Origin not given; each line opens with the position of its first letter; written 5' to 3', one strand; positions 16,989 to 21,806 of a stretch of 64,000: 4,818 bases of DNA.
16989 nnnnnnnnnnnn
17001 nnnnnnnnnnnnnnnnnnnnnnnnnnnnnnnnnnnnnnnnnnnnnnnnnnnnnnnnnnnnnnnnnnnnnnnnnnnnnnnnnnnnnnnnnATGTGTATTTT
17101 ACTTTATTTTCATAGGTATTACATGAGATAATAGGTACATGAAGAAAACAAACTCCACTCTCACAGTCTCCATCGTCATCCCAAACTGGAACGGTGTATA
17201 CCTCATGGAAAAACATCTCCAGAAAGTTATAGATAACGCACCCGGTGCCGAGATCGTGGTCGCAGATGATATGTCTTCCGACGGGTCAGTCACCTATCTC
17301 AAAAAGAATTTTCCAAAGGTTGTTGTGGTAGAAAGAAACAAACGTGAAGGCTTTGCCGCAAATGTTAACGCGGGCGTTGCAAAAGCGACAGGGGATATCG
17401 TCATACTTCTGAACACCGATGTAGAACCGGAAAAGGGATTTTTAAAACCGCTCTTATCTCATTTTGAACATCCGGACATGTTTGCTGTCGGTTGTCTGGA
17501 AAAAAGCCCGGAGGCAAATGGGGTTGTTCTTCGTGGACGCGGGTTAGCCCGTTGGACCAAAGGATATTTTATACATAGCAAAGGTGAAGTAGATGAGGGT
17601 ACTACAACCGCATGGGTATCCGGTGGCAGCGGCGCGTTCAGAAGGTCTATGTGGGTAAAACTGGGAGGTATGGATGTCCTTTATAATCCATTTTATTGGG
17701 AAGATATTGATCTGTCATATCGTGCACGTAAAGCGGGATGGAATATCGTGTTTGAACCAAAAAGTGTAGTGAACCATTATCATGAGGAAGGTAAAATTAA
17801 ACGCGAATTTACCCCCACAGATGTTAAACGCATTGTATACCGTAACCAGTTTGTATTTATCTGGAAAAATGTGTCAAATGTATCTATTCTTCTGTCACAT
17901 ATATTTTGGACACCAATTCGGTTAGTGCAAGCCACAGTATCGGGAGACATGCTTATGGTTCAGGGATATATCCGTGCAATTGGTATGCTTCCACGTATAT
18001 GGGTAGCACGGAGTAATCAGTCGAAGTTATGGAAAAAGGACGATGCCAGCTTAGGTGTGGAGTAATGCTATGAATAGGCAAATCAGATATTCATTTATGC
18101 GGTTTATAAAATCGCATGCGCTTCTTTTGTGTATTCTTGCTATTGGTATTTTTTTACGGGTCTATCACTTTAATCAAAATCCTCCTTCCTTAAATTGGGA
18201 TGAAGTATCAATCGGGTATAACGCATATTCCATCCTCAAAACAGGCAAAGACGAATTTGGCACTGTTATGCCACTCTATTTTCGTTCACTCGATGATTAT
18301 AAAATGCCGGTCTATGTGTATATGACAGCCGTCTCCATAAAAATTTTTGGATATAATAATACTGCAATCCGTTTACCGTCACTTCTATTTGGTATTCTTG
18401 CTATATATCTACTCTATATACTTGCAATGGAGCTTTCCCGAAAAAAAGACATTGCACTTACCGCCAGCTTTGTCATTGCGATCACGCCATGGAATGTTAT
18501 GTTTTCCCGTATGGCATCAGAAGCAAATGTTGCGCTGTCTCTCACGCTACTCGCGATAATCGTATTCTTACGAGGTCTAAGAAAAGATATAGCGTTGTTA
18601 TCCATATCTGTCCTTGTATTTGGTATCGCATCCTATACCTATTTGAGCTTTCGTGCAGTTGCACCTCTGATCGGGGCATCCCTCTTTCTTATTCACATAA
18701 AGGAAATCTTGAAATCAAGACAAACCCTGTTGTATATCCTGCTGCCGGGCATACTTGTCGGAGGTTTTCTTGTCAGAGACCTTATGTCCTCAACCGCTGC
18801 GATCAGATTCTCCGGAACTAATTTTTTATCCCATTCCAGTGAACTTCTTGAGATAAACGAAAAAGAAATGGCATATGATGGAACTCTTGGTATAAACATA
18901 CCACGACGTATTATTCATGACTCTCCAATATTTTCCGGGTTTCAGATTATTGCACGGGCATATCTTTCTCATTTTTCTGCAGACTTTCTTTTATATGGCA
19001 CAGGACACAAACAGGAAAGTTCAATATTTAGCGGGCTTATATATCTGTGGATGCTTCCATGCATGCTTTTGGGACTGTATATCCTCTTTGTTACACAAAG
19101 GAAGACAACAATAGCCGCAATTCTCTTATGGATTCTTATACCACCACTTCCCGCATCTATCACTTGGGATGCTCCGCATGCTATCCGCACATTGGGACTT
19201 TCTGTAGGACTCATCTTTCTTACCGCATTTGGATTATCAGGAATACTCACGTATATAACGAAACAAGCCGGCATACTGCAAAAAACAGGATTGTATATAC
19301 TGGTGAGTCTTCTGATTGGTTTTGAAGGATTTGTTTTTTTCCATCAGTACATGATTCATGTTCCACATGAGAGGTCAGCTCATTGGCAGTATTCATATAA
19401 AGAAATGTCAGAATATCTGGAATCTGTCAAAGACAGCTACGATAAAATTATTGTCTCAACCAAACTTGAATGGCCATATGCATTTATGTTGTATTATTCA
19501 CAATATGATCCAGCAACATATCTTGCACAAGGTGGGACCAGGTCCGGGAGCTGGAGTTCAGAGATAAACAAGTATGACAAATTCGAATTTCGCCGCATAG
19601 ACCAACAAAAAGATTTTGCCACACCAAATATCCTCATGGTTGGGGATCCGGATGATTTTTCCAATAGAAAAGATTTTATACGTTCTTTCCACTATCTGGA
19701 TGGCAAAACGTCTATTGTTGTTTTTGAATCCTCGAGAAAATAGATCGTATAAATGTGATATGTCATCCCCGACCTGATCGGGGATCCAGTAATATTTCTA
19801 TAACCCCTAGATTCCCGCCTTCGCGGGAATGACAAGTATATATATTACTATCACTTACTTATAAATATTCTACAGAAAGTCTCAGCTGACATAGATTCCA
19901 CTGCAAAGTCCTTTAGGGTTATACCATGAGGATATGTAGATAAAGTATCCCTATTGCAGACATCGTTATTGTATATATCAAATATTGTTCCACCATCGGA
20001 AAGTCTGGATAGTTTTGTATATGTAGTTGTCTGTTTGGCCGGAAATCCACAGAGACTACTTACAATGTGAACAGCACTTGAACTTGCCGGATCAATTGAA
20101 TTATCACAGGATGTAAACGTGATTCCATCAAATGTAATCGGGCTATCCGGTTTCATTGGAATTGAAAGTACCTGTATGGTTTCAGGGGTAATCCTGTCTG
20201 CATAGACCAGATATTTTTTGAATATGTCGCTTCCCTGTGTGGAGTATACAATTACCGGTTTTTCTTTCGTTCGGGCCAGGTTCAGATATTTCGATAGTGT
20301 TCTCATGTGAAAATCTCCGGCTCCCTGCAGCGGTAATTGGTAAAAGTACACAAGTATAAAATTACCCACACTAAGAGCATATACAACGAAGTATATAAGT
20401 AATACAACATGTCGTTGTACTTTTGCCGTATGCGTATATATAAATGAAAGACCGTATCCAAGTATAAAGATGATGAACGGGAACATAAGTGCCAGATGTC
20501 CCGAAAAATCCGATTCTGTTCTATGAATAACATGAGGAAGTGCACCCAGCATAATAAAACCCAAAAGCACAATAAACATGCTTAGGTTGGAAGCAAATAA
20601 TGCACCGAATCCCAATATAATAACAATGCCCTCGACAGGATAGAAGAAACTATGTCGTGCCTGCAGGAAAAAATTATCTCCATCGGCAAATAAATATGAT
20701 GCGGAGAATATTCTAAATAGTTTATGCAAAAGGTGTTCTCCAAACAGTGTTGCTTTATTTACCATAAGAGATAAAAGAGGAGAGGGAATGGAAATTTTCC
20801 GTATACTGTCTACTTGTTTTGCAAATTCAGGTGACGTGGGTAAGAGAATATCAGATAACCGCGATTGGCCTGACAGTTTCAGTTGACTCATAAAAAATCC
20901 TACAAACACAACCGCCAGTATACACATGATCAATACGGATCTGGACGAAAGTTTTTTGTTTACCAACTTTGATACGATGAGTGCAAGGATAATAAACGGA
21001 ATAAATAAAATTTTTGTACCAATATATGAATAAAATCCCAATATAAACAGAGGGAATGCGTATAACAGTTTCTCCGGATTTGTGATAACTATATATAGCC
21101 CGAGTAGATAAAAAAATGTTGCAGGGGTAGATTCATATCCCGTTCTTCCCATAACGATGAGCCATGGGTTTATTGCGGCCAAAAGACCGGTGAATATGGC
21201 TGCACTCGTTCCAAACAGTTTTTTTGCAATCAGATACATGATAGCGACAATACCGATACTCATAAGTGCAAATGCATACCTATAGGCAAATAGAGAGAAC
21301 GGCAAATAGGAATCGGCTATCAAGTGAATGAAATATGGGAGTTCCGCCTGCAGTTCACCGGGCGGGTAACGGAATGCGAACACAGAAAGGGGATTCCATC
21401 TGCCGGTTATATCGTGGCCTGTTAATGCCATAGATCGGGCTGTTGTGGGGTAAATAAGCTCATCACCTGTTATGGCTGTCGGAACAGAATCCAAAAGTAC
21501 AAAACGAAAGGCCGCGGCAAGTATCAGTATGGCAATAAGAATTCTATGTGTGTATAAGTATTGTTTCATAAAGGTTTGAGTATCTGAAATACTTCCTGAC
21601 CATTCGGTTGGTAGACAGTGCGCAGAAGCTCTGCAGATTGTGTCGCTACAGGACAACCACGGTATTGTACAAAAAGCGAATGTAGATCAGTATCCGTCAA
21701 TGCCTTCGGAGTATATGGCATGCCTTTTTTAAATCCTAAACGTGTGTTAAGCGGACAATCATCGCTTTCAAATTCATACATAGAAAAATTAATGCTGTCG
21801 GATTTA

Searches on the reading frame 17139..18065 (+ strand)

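Call 68: search_protein_families(library=ncbifam, proteins=[window:17139-18065:+], max_evalue=0.00001)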
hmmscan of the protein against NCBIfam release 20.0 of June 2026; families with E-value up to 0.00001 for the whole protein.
window:17139-18065:+ (308 aa): 8 families
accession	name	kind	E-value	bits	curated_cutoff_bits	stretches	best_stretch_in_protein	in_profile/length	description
TIGR03965.1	mycofact_glyco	equivalog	1.7e-24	86.5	280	1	4-216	70-283/467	mycofactocin biosynthesis glycosyltransferase MftF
NF041875.1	EPS_EpsD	equivalog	2.1e-23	83.3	370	1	10-220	1-213/325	exopolysaccharide biosynthesis glycosyltransferase EpsD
TIGR03937.1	PgaC_IcaA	equivalog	1.2e-13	50.8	422.3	1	4-113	41-155/407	poly-beta-1,6-N-acetyl-D-glucosamine synthase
TIGR04283.1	glyco_like_mftF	equivalog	9.8e-13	48.2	182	1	10-211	1-183/221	TIGR04283 family arsenosugar biosynthesis glycosyltransferase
NF038299.1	EPS_HpsN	equivalog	4.9e-09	35.6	425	0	9-116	2-114/317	hormogonium polysaccharide biosynthesis glycosyltransferase HpsN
NF007482.0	PRK10073.1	equivalog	1.5e-08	34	423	1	5-104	3-105/334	glycosyltransferase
TIGR03472.1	HpnI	equivalog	8.4e-07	28.1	310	1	64-217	103-256/373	bacteriohopanetetrol glucosamine biosynthesis glycosyltransferase HpnI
NF050050.1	ProtGlycPglI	equivalog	2.1e-06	27.4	500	1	10-117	4-118/306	GalNAc(5)-diNAcBac-PP-undecaprenol beta-1,3-glucosyltransferase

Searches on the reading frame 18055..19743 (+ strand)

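Call 13: search_protein_families(library=pfam, proteins=[window:18055-19743:+], max_evalue=0.01)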
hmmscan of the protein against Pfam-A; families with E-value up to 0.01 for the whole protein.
window:18055-19743:+ (562 aa): 2 families
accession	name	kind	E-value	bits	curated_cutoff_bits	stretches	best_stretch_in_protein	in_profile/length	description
PF13231.12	PMT_2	-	3.4e-11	44.1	26.1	1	85-235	4-154/160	Dolichyl-phosphate-mannose-protein mannosyltransferase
PF02366.24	PMT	-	5.7e-06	26.5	22.7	1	26-176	2-156/245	Dolichyl-phosphate-mannose-protein mannosyltransferase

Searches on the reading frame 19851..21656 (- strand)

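Call 13: search_protein_families(library=pfam, proteins=[window:19851-21656:-], max_evalue=0.01)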
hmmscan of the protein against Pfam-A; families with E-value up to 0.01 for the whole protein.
window:19851-21656:- (601 aa): 1 family
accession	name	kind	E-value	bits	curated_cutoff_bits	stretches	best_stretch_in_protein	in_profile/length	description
PF13231.12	PMT_2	-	1.3e-07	32.4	26.1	1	119-252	18-154/160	Dolichyl-phosphate-mannose-protein mannosyltransferase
